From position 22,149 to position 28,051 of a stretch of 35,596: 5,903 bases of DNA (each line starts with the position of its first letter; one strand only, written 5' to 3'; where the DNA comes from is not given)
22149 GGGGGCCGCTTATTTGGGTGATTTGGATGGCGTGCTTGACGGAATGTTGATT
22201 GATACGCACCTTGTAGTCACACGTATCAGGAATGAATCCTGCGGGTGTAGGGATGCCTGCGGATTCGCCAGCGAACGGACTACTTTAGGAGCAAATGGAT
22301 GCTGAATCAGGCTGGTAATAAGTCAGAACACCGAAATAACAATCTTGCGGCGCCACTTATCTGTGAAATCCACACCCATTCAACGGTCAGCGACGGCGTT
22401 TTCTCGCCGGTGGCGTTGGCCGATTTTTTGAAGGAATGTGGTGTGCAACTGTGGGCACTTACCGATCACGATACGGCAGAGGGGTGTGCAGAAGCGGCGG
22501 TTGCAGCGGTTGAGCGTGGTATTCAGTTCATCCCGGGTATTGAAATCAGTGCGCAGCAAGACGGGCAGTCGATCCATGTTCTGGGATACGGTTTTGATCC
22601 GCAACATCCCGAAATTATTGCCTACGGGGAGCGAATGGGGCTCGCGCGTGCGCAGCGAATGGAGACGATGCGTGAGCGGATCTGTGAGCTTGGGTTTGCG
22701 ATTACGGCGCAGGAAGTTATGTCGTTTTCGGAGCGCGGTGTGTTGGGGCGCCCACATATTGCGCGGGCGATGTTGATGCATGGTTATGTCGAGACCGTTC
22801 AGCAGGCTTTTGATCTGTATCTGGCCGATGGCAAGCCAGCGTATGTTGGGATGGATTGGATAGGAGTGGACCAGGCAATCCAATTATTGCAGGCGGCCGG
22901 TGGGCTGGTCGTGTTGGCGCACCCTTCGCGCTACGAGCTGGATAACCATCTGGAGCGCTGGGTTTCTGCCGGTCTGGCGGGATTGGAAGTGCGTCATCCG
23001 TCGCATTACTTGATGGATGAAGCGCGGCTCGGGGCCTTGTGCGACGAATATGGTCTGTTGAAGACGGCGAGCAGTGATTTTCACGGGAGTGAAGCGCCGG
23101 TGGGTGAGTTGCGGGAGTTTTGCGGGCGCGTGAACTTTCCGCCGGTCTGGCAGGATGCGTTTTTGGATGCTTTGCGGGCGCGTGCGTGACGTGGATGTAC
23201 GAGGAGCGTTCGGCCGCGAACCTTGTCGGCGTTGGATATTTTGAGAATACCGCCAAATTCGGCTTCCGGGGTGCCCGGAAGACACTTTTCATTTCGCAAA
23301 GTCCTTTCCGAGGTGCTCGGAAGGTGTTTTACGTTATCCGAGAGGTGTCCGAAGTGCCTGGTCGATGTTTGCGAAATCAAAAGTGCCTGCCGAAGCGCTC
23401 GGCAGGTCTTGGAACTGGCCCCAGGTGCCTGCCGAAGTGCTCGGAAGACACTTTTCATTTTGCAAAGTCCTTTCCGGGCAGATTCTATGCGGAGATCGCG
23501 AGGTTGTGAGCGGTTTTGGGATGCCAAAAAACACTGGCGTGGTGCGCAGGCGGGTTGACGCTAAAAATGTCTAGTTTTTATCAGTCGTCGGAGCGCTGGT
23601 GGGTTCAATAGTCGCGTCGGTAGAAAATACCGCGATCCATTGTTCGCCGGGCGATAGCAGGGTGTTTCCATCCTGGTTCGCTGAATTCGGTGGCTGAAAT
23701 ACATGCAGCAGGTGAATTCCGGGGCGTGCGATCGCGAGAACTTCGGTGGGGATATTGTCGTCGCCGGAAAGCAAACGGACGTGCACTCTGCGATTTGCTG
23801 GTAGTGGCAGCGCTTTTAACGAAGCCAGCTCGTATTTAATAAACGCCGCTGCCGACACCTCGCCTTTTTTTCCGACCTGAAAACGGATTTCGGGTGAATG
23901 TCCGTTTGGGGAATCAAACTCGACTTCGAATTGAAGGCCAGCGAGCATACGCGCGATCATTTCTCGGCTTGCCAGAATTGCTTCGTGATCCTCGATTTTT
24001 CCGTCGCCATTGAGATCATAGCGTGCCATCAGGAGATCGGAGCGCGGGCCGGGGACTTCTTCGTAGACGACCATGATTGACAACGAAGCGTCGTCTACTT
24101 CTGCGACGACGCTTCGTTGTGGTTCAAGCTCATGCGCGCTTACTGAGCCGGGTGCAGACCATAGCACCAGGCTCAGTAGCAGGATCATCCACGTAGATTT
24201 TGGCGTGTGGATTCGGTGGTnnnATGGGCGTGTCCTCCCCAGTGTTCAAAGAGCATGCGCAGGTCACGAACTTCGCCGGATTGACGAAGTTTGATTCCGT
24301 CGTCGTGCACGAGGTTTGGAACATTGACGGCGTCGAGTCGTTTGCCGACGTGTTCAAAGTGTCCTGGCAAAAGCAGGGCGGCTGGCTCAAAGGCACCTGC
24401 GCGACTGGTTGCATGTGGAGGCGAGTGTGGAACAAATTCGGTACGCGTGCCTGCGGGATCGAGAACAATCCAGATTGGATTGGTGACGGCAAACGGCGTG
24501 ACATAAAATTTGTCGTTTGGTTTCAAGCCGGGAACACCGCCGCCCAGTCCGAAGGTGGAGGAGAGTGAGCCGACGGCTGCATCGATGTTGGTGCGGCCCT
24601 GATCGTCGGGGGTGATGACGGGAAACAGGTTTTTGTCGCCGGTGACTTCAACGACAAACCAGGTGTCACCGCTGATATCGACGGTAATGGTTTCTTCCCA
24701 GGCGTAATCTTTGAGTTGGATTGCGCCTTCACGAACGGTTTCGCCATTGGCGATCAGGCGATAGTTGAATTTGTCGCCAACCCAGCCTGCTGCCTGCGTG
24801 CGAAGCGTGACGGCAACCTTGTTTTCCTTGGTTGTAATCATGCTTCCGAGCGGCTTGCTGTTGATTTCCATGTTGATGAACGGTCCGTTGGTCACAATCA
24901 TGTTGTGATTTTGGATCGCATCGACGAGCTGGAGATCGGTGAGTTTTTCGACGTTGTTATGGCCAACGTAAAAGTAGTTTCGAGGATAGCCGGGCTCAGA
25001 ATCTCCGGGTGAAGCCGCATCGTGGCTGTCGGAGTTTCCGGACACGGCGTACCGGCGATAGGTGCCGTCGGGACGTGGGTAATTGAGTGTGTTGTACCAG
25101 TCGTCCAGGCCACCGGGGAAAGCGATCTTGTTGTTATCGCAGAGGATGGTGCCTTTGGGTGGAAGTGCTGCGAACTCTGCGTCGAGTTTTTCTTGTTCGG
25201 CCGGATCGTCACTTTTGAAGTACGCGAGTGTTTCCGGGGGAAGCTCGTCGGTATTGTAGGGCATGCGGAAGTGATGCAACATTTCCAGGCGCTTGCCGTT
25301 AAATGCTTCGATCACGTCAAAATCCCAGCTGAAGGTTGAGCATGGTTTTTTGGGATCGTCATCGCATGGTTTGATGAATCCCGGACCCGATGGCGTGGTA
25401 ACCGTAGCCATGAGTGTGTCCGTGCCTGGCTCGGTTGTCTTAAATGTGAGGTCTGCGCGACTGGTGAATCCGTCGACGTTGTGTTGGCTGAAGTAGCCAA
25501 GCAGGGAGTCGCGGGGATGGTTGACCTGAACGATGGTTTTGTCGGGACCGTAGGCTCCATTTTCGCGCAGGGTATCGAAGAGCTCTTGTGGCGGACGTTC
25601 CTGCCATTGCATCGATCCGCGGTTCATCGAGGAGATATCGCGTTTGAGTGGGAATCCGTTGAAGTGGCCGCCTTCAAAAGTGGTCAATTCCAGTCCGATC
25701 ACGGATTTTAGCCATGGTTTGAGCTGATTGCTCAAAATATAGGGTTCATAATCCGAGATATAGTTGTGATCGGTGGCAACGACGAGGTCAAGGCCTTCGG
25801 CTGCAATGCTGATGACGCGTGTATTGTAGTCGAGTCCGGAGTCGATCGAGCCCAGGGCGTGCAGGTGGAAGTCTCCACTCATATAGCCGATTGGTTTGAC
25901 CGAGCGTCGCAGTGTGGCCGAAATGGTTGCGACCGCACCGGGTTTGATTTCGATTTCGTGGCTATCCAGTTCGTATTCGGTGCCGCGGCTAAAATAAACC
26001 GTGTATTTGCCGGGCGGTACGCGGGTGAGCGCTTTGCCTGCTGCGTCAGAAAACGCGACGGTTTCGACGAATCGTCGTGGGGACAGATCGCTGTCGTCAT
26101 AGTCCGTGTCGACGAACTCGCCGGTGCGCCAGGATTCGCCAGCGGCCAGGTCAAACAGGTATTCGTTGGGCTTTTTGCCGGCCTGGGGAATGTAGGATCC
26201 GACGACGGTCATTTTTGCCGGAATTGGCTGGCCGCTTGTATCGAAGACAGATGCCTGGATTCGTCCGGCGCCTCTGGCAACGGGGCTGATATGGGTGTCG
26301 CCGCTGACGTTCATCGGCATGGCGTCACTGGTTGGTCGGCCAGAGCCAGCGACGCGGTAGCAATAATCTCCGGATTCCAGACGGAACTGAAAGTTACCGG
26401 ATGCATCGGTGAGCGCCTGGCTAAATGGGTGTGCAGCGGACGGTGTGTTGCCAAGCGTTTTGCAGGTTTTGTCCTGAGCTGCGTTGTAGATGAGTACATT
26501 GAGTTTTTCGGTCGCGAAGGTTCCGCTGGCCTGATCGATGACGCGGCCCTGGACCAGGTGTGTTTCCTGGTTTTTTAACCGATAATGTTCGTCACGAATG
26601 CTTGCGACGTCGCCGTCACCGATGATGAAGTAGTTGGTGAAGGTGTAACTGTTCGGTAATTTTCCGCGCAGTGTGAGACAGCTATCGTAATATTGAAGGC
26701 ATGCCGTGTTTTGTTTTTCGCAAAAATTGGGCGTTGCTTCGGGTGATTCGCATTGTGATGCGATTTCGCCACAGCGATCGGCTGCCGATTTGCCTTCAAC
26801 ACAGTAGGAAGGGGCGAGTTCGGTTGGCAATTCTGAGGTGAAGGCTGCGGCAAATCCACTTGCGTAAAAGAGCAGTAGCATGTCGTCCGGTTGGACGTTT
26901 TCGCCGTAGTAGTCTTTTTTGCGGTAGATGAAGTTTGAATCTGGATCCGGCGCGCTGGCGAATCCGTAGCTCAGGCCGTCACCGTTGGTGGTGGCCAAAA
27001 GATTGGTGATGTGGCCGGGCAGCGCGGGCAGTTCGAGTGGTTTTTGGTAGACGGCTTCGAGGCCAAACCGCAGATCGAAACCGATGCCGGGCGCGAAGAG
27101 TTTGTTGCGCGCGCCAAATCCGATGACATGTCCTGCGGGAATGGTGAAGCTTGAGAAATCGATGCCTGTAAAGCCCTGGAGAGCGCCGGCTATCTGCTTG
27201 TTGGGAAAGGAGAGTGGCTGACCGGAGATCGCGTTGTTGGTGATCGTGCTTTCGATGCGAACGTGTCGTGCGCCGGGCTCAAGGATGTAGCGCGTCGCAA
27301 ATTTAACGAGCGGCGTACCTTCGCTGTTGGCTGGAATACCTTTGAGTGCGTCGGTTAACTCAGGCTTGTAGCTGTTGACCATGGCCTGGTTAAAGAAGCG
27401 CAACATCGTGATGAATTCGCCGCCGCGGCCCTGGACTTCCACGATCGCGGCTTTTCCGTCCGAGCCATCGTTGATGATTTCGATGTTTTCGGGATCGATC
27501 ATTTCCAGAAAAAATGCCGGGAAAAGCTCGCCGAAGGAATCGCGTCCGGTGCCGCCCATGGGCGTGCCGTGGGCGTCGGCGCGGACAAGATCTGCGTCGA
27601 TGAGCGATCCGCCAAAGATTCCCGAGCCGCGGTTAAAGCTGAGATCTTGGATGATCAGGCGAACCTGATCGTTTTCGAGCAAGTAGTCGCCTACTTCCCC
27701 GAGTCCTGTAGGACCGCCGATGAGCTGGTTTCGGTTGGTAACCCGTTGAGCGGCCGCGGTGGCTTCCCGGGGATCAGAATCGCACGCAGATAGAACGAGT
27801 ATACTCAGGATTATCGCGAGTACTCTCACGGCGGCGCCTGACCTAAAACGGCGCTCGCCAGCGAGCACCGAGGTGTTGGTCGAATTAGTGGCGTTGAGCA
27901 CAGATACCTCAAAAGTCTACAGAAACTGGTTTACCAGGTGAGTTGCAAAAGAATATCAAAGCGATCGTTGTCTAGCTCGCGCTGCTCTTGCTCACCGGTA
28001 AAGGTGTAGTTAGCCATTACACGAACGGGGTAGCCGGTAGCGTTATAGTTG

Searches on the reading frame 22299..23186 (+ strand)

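Call 9: search_protein_families(library=pfam, proteins=[window:22299-23186:+], max_evalue=0.001)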
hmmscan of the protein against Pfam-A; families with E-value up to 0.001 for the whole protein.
window:22299-23186:+ (296 aa): 1 family
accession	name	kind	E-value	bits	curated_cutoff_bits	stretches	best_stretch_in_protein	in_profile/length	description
PF02811.25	PHP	-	4e-08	34.2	26.4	1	24-90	2-70/164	PHP domain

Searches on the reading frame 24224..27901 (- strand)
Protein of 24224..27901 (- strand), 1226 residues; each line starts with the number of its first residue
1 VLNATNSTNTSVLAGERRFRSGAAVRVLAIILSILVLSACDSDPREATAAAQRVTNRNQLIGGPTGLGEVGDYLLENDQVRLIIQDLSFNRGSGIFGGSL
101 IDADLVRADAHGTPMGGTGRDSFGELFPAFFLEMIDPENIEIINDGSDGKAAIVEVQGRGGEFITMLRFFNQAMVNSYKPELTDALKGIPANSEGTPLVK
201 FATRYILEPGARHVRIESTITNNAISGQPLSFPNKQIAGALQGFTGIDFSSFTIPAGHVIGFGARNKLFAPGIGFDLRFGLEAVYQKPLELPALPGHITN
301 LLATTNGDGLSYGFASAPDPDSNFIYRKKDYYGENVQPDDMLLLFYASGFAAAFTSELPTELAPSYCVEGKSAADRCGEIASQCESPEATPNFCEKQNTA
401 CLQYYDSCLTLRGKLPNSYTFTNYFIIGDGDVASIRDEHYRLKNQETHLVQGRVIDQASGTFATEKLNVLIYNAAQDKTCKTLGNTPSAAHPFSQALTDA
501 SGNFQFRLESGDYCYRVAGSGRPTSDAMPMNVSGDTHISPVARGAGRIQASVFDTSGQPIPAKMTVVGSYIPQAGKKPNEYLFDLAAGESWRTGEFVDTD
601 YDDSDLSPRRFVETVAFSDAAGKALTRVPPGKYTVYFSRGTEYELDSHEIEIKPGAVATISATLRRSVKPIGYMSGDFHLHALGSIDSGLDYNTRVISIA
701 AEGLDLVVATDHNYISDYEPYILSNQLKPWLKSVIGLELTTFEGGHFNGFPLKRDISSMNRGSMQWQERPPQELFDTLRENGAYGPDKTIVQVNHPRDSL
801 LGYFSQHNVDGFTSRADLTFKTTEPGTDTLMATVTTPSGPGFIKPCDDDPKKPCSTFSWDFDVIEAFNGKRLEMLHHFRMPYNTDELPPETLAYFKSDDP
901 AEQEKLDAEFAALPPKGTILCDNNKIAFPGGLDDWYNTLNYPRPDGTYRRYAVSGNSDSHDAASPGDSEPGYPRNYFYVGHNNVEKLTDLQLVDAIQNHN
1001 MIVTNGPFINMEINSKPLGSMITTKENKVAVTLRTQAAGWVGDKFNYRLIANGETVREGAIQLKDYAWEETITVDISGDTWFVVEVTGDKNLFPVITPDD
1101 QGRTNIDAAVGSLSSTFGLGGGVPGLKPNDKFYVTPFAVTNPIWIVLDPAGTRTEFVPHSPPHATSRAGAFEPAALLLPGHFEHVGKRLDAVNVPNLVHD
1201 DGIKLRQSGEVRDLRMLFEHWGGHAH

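Call 10: search_protein_families(library=pfam, proteins=[window:24224-27901:-], max_evalue=0.001)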
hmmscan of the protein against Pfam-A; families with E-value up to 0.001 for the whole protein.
window:24224-27901:- (1226 aa): 1 family
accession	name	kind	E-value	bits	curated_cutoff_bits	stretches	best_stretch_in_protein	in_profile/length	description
PF13620.12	CarboxypepD_reg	-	1.6e-07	32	32.3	0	451-527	3-64/82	Carboxypeptidase regulatory-like domain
